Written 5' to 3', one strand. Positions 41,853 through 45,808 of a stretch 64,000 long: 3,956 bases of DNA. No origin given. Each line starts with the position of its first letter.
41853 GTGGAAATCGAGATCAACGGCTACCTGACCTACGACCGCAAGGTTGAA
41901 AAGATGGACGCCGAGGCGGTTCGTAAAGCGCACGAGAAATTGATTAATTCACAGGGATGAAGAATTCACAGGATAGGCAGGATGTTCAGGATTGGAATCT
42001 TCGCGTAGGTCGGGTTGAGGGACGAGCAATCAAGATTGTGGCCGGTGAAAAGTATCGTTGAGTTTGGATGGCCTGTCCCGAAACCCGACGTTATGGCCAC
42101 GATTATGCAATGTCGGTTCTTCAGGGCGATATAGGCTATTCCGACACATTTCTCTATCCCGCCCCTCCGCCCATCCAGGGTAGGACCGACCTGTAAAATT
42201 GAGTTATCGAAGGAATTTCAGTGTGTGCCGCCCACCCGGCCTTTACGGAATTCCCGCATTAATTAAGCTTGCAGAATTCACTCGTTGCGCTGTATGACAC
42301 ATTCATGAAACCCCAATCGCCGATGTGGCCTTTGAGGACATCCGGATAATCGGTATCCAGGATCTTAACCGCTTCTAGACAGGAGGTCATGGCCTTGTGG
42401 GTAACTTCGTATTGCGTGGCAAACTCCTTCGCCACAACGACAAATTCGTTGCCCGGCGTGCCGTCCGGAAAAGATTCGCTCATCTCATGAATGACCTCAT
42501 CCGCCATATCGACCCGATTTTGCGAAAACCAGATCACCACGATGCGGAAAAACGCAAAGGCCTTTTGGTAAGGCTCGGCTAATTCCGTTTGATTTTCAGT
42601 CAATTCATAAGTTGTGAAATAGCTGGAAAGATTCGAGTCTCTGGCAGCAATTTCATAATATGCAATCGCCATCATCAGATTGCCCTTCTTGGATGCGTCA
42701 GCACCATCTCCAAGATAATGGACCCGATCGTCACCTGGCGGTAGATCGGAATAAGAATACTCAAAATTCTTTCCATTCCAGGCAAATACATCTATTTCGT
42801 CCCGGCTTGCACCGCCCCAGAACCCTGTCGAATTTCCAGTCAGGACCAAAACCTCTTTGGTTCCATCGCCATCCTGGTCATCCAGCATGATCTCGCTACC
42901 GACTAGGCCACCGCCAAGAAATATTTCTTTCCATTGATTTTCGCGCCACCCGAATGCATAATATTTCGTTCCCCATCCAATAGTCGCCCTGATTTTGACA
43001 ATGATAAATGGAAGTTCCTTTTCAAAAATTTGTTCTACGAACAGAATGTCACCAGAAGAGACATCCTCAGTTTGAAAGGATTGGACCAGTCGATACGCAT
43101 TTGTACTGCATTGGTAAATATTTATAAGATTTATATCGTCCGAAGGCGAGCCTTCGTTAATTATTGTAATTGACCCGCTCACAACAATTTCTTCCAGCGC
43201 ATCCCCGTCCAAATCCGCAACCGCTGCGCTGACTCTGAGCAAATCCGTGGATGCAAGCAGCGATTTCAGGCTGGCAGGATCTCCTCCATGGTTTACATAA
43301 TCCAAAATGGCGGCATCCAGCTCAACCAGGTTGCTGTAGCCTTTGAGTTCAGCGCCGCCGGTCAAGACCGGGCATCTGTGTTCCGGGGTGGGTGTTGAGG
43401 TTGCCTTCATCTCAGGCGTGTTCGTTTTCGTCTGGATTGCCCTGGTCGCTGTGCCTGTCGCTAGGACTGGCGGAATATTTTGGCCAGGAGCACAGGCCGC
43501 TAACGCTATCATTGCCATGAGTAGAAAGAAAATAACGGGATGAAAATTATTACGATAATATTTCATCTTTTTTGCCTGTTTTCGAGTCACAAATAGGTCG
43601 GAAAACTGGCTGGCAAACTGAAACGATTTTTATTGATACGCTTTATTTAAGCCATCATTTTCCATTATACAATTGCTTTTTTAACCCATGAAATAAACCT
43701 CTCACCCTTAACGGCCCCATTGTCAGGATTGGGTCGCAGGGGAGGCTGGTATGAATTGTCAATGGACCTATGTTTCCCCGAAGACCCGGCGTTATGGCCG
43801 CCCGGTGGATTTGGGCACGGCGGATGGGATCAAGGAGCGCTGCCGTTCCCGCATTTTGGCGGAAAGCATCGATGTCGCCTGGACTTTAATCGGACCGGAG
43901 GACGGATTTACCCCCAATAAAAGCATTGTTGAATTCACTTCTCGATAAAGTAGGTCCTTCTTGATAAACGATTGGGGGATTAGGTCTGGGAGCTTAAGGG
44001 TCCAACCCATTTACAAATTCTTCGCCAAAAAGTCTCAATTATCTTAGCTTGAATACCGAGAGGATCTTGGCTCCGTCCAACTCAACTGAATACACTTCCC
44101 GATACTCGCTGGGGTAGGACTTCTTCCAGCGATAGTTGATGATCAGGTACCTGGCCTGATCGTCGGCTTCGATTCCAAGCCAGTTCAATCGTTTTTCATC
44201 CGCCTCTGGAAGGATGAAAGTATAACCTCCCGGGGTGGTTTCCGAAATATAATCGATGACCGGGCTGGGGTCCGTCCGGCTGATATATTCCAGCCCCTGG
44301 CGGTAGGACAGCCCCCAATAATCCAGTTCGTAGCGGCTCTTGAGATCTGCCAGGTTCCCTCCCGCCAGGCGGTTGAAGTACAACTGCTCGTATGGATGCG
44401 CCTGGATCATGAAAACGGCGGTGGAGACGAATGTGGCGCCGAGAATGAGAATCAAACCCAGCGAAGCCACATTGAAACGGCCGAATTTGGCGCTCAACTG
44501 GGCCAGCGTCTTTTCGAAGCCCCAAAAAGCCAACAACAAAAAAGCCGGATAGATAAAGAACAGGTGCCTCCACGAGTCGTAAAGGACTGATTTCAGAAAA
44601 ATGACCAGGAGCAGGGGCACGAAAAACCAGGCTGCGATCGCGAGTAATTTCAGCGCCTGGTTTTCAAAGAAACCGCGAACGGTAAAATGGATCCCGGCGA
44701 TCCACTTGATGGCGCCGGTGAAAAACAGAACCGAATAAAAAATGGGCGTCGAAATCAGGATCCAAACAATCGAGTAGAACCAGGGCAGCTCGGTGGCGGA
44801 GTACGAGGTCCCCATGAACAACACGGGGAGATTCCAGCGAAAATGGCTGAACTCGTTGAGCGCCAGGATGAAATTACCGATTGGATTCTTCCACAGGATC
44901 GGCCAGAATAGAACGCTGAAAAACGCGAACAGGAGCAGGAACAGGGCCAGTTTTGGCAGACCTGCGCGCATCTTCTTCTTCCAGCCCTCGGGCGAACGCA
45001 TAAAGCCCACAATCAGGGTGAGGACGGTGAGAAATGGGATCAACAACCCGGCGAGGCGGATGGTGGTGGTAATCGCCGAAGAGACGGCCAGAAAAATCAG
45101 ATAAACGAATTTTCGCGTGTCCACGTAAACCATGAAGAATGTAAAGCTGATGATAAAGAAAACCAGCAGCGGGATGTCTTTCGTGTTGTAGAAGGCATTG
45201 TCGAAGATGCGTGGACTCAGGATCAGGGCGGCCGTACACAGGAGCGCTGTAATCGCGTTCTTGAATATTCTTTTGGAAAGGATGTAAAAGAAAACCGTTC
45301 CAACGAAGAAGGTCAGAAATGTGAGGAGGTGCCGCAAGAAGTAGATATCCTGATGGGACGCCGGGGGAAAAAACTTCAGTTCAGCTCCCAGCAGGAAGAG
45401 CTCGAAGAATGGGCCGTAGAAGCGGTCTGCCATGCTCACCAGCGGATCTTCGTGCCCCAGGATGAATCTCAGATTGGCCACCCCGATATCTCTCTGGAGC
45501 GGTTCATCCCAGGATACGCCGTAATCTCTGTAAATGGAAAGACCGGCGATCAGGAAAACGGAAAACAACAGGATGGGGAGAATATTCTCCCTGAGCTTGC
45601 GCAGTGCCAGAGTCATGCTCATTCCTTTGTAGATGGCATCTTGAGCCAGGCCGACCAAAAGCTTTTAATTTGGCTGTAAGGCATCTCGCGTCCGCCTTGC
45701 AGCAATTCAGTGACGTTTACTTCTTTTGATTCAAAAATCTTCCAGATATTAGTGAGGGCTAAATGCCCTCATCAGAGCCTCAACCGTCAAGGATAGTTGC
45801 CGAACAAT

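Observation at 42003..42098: Copy B of the same element at the boundary of the 42.1-45.7 kb low-GC patch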

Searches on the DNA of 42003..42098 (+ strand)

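Call 52: search_dna_similar(query=window:42003-42098:+, collection=phages, mode=distant, max_evalue=1)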
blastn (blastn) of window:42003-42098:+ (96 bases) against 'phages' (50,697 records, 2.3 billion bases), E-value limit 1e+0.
Records with a match: 2; places in all: 2; records where one place covers at least 80% of the query: 0.
Best place of each record, by identity: 80-90% 2.
By first word of the organism name: Enterobacter 2.
By host as written in the record: Enterobacter cloacae complex 1; Enterobacter cloacae 1.
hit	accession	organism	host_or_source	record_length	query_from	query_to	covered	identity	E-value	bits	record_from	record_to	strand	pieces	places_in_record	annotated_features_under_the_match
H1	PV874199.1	Enterobacter phage BHUENT9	Enterobacter cloacae complex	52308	9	36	29%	89.3%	9e-1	38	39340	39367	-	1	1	record has no annotation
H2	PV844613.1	Enterobacter phage BHUENT2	Enterobacter cloacae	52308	9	36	29%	89.3%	9e-1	38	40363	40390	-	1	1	record has no annotation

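Call 53: search_dna_similar(query=window:42003-42098:+, collection=plasmids, mode=distant, max_evalue=1)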
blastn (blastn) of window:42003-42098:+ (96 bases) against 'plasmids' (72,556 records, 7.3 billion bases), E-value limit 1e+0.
No match.

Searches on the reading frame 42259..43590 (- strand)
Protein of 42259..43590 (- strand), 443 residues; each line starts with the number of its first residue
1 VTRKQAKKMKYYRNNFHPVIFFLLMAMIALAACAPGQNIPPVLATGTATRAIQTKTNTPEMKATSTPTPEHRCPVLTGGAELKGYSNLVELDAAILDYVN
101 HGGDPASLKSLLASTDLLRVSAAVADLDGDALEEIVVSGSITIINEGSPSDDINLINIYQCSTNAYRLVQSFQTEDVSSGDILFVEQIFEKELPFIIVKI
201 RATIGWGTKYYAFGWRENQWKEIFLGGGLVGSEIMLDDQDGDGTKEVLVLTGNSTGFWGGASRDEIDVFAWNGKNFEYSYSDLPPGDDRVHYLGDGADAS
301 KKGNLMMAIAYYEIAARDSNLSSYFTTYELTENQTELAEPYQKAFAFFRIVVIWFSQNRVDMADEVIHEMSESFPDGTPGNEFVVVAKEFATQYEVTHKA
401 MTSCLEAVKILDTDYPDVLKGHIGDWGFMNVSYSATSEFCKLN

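Call 11: search_protein_families(library=pfam, proteins=[window:42259-43590:-])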
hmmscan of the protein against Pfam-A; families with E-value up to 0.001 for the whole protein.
window:42259-43590:- (443 aa): 0 families

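Call 47: search_protein_families(library=pfam, proteins=[window:42259-43590:-], max_evalue=0.01)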
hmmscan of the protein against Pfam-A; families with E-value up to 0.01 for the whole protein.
window:42259-43590:- (443 aa): 0 families

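Call 77: find_related_loci(query=window:42259-43590:-, collection=metagenome_contigs, flank=6000)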
Query window:42259-43590:- (443 aa) in metagenome_contigs; peptide patterns used: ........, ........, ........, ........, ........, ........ (x = any residue, [..] = any of these).
60 stretches matched a pattern; 2 encode a relative of the query (tblastn E <= 1e-3); 2 distinct loci.
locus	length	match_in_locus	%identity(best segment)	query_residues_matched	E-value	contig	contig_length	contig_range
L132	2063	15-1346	69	9-443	0e+0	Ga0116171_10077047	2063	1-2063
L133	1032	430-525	50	256-285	7e-6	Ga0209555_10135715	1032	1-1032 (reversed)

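Call 84: search_protein_families(library=pfam, proteins=[window:42259-43590:-], max_evalue=1)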
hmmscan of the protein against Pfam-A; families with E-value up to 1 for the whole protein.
window:42259-43590:- (443 aa): 2 families
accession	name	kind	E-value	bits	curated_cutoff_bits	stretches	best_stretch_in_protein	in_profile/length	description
PF13517.12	FG-GAP_3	-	0.018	16.1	26.9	0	114-137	38-61/61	FG-GAP-like repeat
PF01839.29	FG-GAP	-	0.69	10.3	22.1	1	121-137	4-20/37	FG-GAP repeat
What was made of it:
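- Checked: The label 'FG-GAP lipoprotein' is weak (Pfam E = 0.018, below cutoff; call 84).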

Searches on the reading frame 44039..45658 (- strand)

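Call 11: search_protein_families(library=pfam, proteins=[window:44039-45658:-])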
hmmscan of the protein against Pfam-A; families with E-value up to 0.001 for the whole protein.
window:44039-45658:- (539 aa): 1 family
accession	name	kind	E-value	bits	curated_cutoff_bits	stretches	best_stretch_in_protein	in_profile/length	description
PF13231.12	PMT_2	-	1.7e-05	25.5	26.1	1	111-252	26-160/160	Dolichyl-phosphate-mannose-protein mannosyltransferase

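Call 84: search_protein_families(library=pfam, proteins=[window:44039-45658:-], max_evalue=1)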
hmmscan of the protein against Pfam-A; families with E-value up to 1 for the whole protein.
window:44039-45658:- (539 aa): 1 family
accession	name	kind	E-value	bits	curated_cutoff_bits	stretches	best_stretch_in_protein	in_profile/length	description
PF13231.12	PMT_2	-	1.7e-05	25.5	26.1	1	111-252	26-160/160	Dolichyl-phosphate-mannose-protein mannosyltransferase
